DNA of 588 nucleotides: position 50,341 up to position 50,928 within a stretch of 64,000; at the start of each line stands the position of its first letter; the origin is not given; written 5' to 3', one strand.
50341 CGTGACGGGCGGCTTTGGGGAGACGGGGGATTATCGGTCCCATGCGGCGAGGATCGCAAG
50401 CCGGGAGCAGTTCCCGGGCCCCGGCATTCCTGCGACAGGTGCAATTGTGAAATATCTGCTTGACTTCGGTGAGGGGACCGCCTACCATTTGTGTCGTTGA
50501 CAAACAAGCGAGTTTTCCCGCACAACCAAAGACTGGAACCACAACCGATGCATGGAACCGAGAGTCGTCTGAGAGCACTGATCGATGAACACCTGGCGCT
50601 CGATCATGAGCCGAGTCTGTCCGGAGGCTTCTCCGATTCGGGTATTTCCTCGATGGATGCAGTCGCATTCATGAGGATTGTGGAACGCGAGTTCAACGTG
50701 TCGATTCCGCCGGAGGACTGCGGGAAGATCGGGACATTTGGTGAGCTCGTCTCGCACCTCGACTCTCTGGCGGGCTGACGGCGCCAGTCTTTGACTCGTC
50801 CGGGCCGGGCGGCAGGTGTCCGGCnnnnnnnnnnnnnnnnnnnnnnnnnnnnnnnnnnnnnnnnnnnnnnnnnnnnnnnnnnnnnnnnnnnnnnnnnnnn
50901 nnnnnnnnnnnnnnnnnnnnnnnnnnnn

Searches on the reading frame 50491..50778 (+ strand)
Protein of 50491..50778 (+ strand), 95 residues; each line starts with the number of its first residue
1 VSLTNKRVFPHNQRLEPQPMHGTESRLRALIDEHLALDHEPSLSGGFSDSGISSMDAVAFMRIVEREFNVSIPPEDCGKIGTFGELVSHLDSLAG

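Call 5: search_protein_families(library=pfam, proteins=[window:50491-50778:+], max_evalue=0.01)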
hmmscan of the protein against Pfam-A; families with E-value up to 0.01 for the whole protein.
window:50491-50778:+ (95 aa): 1 family
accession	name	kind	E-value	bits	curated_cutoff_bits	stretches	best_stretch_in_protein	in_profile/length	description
PF00550.31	PP-binding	-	5e-09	36.7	20.8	1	26-90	2-67/67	Phosphopantetheine attachment site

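Call 33: find_homologous_proteins(query=window:50491-50778:+, max_evalue=0.001)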
Query window:50491-50778:+ (95 aa): 26 proteins with E <= 0.001 among 32 candidates.
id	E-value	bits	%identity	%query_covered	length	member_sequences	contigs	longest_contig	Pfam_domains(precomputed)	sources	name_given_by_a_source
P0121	3.7e-37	145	91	80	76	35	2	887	PF00550.32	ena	-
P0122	1.9e-34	136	87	80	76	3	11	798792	PF00550.32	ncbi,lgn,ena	-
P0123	3.5e-34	135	84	80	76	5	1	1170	PF00550.32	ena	-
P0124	6.9e-34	134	84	80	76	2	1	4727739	PF00550.32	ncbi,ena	-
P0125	2.8e-33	132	84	80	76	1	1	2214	PF00550.32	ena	-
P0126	2.0e-32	129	83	80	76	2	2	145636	PF00550.32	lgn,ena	-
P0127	5.2e-32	128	86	80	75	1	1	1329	PF00550.32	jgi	jgi:acyl carrier protein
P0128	3.7e-31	125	80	80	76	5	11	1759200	PF00550.32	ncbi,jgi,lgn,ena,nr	ncbi:MAG: phosphopantetheine-binding protein [Gemmatimonadota bacterium]|nr:phosphopantetheine-bindi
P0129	1.6e-30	123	77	81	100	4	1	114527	PF00550.32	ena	-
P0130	2.7e-30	123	78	80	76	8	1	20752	PF00550.32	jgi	-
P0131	7.7e-30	121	76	80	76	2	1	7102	PF00550.32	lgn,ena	-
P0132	5.7e-28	115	64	100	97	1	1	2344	PF00550.32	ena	-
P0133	4.0e-27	112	74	77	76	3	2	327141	PF00550.32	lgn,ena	-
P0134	5.2e-27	112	74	80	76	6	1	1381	PF00550.32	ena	-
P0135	4.4e-25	106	73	77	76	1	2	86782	PF00550.32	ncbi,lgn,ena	-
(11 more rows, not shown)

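Call 56: search_protein_families(library=ncbifam, proteins=[window:50548-50778:+], max_evalue=0.00001)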
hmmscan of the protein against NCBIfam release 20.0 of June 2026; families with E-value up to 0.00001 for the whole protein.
window:50548-50778:+ (76 aa): 4 families
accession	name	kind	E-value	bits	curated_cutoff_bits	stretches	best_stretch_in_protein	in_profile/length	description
NF002151.0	PRK00982.1-5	equivalog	2.8e-08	33.8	92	1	1-73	1-75/78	acyl carrier protein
TIGR00517.1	acyl_carrier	equivalog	6.7e-07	29.1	70.45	1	4-73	4-75/77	acyl carrier protein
NF002148.0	PRK00982.1-2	subfamily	3.8e-06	26.6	71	1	5-73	6-76/79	acyl carrier protein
NF002149.0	PRK00982.1-3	equivalog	4.2e-06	26.6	106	1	1-69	1-71/78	acyl carrier protein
